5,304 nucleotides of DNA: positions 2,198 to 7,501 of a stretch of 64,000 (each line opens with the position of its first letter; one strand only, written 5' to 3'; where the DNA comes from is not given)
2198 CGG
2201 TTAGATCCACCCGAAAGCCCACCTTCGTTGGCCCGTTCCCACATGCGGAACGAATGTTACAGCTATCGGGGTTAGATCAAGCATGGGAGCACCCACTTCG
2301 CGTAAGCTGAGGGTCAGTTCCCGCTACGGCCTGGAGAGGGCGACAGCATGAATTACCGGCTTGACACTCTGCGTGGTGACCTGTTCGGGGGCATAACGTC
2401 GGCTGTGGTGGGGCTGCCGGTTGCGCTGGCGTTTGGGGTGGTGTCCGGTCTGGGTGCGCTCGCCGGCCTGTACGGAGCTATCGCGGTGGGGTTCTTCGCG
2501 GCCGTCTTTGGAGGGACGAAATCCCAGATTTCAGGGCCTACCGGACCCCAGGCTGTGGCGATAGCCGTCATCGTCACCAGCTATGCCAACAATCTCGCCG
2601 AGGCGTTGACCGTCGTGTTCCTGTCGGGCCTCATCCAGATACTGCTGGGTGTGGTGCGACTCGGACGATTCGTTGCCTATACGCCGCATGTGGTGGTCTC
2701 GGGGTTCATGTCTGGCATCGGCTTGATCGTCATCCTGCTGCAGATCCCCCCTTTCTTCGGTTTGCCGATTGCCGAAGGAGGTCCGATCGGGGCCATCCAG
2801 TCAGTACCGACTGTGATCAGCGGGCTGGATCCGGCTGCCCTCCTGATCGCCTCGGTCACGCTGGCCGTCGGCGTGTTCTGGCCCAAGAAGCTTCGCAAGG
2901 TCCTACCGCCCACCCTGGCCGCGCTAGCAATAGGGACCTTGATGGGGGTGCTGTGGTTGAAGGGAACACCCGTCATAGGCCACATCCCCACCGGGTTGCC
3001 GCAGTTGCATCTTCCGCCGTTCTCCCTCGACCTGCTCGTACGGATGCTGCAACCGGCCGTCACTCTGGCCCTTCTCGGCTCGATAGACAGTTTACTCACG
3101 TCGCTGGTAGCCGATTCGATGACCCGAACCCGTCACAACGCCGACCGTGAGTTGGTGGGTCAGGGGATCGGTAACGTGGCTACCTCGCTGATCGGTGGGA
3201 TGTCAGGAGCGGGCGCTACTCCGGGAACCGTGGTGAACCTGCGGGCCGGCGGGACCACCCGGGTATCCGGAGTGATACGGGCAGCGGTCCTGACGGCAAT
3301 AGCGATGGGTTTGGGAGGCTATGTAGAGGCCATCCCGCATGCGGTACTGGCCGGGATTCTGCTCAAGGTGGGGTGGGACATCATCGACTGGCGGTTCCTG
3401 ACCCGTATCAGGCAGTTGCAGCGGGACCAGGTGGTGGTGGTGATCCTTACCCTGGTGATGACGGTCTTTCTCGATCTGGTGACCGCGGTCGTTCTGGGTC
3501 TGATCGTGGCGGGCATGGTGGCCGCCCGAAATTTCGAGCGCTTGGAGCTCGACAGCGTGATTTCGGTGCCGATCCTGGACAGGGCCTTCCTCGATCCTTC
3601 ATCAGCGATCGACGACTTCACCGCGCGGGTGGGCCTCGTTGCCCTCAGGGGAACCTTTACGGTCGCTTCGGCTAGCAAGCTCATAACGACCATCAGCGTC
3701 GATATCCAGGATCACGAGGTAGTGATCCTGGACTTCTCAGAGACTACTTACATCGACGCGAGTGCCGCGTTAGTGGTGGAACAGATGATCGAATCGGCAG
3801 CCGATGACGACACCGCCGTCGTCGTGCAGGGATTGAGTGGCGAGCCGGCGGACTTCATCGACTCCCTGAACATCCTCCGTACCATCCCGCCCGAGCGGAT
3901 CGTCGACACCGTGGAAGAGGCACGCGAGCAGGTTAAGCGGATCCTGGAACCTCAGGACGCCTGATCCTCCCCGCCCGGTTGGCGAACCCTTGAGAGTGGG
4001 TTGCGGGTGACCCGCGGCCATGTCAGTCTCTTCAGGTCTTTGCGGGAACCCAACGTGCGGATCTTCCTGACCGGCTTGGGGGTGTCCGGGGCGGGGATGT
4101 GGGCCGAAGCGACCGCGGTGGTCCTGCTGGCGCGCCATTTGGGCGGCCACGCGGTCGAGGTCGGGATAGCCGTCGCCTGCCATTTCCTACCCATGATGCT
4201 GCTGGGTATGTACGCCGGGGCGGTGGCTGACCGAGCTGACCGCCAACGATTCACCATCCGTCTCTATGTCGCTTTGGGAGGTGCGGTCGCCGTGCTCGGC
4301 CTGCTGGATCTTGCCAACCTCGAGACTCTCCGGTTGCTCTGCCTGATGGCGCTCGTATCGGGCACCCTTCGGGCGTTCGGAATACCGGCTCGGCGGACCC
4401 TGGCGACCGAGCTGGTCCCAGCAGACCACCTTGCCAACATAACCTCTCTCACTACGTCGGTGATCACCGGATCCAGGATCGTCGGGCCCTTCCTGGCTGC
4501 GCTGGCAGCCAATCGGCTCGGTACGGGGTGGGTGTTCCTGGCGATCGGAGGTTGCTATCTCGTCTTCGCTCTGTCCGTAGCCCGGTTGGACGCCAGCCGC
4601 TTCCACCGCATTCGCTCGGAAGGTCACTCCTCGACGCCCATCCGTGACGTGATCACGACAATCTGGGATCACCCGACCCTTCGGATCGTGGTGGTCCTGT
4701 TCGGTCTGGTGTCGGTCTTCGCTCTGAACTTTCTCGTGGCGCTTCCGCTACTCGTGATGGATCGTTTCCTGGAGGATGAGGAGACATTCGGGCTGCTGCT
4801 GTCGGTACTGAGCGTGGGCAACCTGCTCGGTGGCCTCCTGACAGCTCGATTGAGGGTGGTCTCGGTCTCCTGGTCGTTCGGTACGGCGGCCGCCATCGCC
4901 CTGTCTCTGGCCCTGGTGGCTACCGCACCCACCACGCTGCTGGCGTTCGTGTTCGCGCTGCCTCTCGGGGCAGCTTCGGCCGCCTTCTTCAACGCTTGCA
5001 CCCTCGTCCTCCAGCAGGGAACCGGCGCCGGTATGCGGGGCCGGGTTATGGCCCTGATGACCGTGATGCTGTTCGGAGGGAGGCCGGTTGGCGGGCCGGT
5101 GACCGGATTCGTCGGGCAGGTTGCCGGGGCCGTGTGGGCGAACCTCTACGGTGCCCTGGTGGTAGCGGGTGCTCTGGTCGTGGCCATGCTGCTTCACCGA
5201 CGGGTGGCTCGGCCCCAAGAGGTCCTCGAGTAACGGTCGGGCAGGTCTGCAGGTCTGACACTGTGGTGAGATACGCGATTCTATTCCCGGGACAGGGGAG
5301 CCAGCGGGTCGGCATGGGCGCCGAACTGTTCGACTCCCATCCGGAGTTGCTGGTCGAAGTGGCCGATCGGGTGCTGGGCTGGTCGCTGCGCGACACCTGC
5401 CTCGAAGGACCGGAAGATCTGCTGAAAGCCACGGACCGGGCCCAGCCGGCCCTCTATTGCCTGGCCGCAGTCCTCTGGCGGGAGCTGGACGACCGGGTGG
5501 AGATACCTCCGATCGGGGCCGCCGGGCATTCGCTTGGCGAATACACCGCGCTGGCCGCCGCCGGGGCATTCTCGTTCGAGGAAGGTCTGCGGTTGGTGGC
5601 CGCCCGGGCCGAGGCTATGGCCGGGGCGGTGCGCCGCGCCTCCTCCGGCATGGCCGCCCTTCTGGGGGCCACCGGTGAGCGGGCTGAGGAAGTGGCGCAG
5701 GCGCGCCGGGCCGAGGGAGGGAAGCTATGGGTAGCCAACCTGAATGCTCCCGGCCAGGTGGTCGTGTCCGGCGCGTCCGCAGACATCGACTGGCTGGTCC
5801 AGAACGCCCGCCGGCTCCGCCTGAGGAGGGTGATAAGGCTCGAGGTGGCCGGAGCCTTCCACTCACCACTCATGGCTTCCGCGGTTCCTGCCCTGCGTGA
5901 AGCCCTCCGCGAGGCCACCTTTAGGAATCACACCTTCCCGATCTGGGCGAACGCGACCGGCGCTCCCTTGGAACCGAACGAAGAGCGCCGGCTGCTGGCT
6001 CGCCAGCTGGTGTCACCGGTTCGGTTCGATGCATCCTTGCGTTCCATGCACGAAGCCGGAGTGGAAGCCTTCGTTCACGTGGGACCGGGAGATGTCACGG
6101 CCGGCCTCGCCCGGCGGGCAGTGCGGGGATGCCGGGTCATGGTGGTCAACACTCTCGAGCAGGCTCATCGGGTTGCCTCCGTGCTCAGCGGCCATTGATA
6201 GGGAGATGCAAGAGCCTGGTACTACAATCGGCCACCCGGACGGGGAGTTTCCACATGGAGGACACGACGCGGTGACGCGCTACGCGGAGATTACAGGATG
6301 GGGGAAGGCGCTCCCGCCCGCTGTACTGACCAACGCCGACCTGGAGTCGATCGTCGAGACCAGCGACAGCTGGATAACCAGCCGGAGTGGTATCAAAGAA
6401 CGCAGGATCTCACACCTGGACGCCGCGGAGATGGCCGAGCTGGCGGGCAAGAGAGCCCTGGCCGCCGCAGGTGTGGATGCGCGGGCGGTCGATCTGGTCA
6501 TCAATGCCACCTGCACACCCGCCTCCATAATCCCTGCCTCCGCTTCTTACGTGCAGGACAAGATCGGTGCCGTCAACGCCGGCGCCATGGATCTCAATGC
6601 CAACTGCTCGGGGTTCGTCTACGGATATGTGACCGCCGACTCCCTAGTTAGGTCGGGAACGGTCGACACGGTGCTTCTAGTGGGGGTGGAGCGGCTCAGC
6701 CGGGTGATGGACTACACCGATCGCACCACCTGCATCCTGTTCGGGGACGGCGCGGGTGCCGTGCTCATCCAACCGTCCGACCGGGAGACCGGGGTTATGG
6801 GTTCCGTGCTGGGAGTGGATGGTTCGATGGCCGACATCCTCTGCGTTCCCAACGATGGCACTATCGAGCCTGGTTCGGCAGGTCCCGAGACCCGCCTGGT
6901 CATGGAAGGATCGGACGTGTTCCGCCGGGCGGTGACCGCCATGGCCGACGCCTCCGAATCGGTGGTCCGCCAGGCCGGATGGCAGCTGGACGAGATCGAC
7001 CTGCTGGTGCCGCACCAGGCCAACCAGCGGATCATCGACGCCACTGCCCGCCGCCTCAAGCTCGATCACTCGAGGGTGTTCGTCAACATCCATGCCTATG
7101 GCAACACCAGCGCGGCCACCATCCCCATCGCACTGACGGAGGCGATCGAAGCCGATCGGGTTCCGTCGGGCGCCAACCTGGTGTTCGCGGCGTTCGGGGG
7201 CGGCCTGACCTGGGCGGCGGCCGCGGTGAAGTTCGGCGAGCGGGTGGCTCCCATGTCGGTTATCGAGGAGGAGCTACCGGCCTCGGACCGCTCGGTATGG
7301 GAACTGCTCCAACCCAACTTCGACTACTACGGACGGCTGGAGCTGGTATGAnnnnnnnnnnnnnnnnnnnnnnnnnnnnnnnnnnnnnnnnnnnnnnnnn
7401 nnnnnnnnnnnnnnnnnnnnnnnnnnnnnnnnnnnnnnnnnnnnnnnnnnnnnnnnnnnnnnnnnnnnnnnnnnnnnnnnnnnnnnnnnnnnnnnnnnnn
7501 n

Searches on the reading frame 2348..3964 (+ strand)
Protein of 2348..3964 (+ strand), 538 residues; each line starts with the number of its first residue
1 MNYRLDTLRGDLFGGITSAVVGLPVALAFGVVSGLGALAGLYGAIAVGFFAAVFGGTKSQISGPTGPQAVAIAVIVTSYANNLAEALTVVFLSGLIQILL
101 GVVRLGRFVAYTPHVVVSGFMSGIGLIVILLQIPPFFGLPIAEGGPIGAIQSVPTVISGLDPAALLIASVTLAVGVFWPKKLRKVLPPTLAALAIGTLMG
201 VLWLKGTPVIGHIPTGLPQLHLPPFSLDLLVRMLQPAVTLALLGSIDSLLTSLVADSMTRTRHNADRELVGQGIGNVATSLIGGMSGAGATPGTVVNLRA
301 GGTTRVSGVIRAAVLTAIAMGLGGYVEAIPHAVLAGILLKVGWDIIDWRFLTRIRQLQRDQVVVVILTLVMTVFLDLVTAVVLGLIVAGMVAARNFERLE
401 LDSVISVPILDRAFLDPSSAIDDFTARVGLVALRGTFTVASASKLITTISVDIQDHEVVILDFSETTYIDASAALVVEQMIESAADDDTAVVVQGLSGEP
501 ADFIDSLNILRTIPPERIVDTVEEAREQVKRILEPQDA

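Call 34: search_protein_families(library=pfam, proteins=[window:2348-3964:+], max_evalue=0.0001)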
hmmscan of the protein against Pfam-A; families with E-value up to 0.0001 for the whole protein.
window:2348-3964:+ (538 aa): 2 families
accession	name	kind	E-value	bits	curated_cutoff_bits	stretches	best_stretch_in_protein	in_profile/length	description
PF00916.26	Sulfate_transp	-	1.2e-80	271.6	23.2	1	8-368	1-380/380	Sulfate permease family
PF01740.26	STAS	-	2.9e-10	40.3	22.6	1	426-525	8-106/106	STAS domain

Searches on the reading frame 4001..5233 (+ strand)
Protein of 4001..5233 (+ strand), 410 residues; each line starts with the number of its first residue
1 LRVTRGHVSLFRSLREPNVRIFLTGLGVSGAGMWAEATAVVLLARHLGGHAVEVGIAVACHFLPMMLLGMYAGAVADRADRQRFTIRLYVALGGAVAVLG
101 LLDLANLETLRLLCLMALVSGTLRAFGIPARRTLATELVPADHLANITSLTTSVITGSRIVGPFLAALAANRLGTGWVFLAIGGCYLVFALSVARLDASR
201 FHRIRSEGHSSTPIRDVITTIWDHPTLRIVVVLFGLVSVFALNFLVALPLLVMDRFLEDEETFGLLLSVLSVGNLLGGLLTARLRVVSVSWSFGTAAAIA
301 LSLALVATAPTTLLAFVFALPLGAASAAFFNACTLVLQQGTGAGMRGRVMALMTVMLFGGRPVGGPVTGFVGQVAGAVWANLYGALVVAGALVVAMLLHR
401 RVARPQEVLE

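Call 34: search_protein_families(library=pfam, proteins=[window:4001-5233:+], max_evalue=0.0001)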
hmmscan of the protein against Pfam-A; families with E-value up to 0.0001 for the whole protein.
window:4001-5233:+ (410 aa): 2 families
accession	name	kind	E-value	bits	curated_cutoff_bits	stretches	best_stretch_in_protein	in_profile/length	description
PF07690.21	MFS_1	-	1.4e-27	97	33.4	2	25-364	4-346/347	Major Facilitator Superfamily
PF05977.19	MFS_3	-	9.6e-24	84.1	27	1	12-396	5-391/524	Transmembrane secretion effector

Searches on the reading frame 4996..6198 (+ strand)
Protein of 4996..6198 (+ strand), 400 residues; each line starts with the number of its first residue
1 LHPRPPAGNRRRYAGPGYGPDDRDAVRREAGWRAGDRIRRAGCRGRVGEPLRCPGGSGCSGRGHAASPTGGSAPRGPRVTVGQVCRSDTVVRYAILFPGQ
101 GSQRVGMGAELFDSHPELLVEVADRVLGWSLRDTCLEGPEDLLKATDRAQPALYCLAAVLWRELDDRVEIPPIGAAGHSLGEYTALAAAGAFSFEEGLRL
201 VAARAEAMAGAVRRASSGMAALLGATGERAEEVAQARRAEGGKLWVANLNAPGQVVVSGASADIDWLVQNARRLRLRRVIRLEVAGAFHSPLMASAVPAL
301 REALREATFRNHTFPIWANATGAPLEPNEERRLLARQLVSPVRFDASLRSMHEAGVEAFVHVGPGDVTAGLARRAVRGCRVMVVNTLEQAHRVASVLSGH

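Call 34: search_protein_families(library=pfam, proteins=[window:4996-6198:+], max_evalue=0.0001)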
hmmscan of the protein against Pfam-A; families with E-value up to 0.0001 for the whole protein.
window:4996-6198:+ (400 aa): 1 family
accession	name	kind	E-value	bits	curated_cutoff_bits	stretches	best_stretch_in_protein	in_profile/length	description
PF00698.26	Acyl_transf_1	-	1.6e-35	123.6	32.7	1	96-377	3-280/319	Acyl transferase domain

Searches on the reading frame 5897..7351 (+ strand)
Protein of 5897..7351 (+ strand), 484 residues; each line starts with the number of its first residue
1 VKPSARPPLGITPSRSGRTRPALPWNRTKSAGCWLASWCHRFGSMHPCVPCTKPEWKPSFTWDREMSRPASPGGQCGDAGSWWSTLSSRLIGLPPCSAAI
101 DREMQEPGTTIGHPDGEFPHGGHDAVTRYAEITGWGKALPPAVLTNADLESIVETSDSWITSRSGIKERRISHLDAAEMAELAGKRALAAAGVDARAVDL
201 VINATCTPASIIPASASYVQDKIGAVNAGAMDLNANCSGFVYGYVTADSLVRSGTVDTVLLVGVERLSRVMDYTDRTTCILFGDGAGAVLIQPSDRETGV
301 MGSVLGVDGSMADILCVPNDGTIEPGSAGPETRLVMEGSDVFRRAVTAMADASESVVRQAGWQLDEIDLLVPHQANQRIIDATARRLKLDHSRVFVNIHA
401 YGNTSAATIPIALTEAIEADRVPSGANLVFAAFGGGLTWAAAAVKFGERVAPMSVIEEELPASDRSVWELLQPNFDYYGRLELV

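Call 34: search_protein_families(library=pfam, proteins=[window:5897-7351:+], max_evalue=0.0001)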
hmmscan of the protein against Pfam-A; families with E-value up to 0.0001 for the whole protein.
window:5897-7351:+ (484 aa): 3 families
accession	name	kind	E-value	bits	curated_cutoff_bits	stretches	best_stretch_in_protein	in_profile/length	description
PF08541.16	ACP_syn_III_C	-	4.8e-33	113.6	26.6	1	358-445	2-89/90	3-Oxoacyl-[acyl-carrier-protein (ACP)] synthase III C terminal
PF08545.16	ACP_syn_III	-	1.1e-28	99.3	24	1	231-309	1-80/80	3-Oxoacyl-[acyl-carrier-protein (ACP)] synthase III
PF00108.29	Thiolase_N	-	7.1e-08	32.6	26.4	1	170-274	17-122/260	Thiolase, N-terminal domain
